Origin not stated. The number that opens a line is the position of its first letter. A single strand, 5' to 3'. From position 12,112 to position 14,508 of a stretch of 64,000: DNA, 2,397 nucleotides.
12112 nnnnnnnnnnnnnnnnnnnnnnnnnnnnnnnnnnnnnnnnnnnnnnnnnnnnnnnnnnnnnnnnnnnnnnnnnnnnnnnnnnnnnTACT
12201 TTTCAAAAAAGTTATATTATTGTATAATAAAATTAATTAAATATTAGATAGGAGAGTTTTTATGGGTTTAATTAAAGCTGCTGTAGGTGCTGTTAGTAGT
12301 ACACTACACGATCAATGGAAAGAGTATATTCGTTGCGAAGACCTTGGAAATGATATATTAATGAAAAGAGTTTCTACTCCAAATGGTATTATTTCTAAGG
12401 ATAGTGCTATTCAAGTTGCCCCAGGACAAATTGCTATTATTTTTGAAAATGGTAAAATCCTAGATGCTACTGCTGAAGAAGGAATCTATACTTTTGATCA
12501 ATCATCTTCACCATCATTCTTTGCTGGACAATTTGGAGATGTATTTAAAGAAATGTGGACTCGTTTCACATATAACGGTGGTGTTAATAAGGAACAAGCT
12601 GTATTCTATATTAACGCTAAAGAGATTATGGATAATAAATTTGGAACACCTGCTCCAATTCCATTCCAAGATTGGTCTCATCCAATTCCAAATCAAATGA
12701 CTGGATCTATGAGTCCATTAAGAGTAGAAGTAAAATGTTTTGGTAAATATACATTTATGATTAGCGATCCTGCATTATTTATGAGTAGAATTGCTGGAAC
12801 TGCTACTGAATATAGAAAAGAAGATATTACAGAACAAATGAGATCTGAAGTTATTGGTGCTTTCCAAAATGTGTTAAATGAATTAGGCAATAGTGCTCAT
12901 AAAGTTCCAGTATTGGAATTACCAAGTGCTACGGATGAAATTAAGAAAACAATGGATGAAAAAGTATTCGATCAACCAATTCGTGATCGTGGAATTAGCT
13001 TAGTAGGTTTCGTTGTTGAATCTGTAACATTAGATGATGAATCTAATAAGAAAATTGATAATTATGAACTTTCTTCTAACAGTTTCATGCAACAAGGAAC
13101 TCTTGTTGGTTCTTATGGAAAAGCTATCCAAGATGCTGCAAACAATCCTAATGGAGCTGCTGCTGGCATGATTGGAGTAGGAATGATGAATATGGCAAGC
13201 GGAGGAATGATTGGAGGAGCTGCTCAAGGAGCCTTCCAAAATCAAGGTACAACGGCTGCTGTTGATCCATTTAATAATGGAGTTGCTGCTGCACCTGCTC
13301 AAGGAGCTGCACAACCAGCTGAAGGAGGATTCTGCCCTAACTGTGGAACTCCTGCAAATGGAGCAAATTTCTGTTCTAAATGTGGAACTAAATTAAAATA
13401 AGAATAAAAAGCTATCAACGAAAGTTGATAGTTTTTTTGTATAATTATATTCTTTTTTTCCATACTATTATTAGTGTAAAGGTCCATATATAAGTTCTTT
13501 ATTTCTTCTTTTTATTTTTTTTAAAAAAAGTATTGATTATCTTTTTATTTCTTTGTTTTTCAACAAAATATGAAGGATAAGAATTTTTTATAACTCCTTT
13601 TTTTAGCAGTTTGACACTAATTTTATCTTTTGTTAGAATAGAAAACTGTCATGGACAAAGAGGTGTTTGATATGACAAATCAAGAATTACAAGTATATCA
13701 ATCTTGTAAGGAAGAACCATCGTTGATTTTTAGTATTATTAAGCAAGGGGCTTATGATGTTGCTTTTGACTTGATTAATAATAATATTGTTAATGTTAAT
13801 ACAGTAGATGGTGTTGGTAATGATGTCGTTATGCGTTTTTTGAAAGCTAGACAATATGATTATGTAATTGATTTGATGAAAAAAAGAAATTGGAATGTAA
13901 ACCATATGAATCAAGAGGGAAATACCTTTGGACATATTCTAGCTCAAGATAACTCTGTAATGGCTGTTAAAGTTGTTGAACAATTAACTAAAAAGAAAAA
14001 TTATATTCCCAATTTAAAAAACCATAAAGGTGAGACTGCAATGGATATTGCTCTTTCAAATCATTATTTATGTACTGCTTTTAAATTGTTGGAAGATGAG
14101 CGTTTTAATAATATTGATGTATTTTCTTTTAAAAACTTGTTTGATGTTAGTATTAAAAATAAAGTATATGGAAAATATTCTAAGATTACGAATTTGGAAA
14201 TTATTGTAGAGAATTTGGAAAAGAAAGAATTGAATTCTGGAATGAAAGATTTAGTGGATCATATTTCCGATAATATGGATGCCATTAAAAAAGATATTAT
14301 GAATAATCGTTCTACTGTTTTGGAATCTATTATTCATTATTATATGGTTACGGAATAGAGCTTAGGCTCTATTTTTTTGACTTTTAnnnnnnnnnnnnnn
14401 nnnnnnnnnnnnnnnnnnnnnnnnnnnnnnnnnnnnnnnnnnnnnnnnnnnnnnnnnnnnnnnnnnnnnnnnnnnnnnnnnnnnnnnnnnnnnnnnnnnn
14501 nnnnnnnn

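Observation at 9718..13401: YdjG/H/I-like membrane-stress module without a PspA gene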

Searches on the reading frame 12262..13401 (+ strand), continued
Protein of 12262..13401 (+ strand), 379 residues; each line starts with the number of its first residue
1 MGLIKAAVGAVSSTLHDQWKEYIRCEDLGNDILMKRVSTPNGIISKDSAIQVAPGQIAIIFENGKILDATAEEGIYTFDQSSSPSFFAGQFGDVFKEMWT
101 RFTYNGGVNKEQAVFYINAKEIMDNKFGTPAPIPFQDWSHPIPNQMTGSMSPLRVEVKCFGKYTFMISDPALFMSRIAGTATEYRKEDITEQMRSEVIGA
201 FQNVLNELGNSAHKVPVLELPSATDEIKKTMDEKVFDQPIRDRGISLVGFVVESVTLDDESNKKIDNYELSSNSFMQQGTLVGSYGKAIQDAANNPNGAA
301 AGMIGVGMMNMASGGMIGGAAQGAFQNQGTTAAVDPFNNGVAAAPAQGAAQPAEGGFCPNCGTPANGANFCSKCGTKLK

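Call 85: find_encoding_contigs(protein=P0264, flank=6000, max_places=2)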
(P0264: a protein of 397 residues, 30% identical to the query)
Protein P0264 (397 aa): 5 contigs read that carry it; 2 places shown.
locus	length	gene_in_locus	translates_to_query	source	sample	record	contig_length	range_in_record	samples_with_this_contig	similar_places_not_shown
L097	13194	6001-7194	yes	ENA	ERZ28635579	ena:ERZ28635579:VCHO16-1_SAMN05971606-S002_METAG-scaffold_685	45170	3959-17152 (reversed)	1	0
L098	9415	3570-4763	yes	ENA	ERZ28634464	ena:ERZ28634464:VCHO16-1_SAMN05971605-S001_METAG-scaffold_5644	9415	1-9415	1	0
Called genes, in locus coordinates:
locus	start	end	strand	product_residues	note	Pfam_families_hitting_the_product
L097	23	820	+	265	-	PF00977:His_biosynth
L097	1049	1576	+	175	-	PF02482:Ribosomal_S30AE, PF16321:Ribosom_S30AE_C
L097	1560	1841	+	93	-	-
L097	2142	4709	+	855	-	PF07517:SecA_DEAD, PF00270:DEAD (weak), PF01043:SecA_PP_bind, PF21090:P-loop_SecA, PF07516:SecA_SW, PF02810:SEC-C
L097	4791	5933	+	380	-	PF03462:PCRF, PF00472:RF-1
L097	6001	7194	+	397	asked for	PF13421:Band_7_1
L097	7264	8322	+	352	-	PF08271:Zn_Ribbon_TF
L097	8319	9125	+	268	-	PF04536:TPM_phosphatase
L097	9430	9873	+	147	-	PF01842:ACT, PF13740:ACT_6 (weak)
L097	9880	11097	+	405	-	PF03447:NAD_binding_3, PF00742:Homoserine_dh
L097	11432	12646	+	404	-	PF00696:AA_kinase, PF01842:ACT, PF22468:ACT_9, PF13840:ACT_7, PF22468:ACT_9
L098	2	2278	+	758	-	?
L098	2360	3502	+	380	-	PF03462:PCRF, PF00472:RF-1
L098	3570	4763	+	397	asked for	PF13421:Band_7_1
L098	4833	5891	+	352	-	PF08271:Zn_Ribbon_TF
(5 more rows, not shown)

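Call 86: find_encoding_contigs(protein=P0172, flank=6000, max_places=2)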
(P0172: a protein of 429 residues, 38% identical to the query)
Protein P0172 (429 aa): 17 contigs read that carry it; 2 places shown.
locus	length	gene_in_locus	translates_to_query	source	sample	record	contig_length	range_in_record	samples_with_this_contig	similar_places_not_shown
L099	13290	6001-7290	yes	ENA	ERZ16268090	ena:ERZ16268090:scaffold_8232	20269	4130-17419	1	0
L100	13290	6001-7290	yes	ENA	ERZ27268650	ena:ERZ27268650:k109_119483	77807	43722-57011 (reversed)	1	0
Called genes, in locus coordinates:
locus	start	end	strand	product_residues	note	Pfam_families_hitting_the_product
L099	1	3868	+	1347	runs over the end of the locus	PF25596:CPSase_L_D1, PF02786:CPSase_L_D2, PF02787:CPSase_L_D3, PF25596:CPSase_L_D1, PF02655:ATP-grasp_3, PF02786:CPSase_L_D2, PF02142:MGS, PF01678:DAP_epimerase, +5 more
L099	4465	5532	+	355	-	-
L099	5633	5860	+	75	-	-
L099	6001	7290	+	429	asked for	PF13421:Band_7_1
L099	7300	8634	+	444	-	PF03023:MurJ (weak), PF01554:MatE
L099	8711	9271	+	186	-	PF01520:Amidase_3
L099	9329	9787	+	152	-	PF20511:PMI_typeI_cat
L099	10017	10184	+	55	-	PF21621:MPI_cupin_dom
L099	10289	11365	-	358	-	PF02540:NAD_synthase (faint), PF03054:tRNA_Me_trans, PF20259:tRNA_Me_trans_M, PF20258:tRNA_Me_trans_C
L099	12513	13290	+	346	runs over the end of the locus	PF01699:Na_Ca_ex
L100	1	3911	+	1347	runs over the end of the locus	PF25596:CPSase_L_D1, PF02786:CPSase_L_D2, PF02787:CPSase_L_D3, PF25596:CPSase_L_D1, PF02655:ATP-grasp_3, PF02786:CPSase_L_D2, PF02142:MGS, PF01678:DAP_epimerase, +5 more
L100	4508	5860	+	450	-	PF08245:Mur_ligase_M, PF02875:Mur_ligase_C (weak)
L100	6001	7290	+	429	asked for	PF13421:Band_7_1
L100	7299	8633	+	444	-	PF03023:MurJ (weak), PF01554:MatE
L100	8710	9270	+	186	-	PF01520:Amidase_3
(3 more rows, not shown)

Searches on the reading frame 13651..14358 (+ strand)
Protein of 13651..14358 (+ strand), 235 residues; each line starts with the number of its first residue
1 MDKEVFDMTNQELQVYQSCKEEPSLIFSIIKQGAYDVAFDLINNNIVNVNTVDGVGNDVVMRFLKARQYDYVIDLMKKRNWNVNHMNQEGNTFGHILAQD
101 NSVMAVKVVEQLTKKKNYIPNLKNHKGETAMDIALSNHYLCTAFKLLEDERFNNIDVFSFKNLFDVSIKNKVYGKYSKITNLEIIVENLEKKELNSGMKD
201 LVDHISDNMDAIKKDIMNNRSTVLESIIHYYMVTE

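Call 3: search_protein_families(library=pfam, proteins=[window:13651-14358:+], max_evalue=0.1)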
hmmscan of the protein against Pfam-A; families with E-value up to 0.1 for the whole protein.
window:13651-14358:+ (235 aa): 4 families
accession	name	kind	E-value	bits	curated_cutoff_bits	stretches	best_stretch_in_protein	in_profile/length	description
PF12796.13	Ank_2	-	0.00055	20.9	27.3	1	73-149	13-82/90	Ankyrin repeats (3 copies)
PF09387.16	MRP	-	0.011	16.2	25.3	1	76-157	36-120/194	Mitochondrial RNA binding protein MRP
PF13637.12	Ank_4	-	0.039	14.8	22.7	0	117-139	20-42/50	Ankyrin repeats (many copies)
PF15726.10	DUF4677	-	0.081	13.4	27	0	191-230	33-72/198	Domain of unknown function (DUF4677)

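Call 4: search_protein_families(library=ncbifam, proteins=[window:13651-14358:+], max_evalue=0.1)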
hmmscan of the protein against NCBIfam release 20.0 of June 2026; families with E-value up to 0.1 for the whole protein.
window:13651-14358:+ (235 aa): 2 families
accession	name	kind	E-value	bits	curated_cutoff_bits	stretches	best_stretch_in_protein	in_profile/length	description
NF043022.1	T4SS_AnkG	equivalog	0.001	17.9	500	1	20-138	328-447/455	Dot/Icm T4SS effector AnkG/AnkZ/LegA7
NF038106.1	gamma_NF038106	equivalog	0.029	14.6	50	0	62-101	41-80/93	PA4642 family protein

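Call 70: search_protein_families(library=padloc, proteins=[window:13672-14358:+], max_evalue=0.01)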
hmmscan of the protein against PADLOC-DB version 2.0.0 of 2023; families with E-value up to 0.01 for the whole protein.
window:13672-14358:+ (228 aa): 1 family
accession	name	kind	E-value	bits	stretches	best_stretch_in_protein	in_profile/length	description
PDLC04783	PDC-M72A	-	1.9e-06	25.4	1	14-143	229-352/392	-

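Call 71: search_protein_families(library=phrogs, proteins=[window:13672-14358:+], max_evalue=0.01)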
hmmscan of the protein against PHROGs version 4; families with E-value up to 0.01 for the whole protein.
window:13672-14358:+ (228 aa): 1 family
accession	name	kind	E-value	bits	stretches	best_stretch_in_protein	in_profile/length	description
phrog_26917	-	unknown function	0.00022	22.1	1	116-210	73-165/172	-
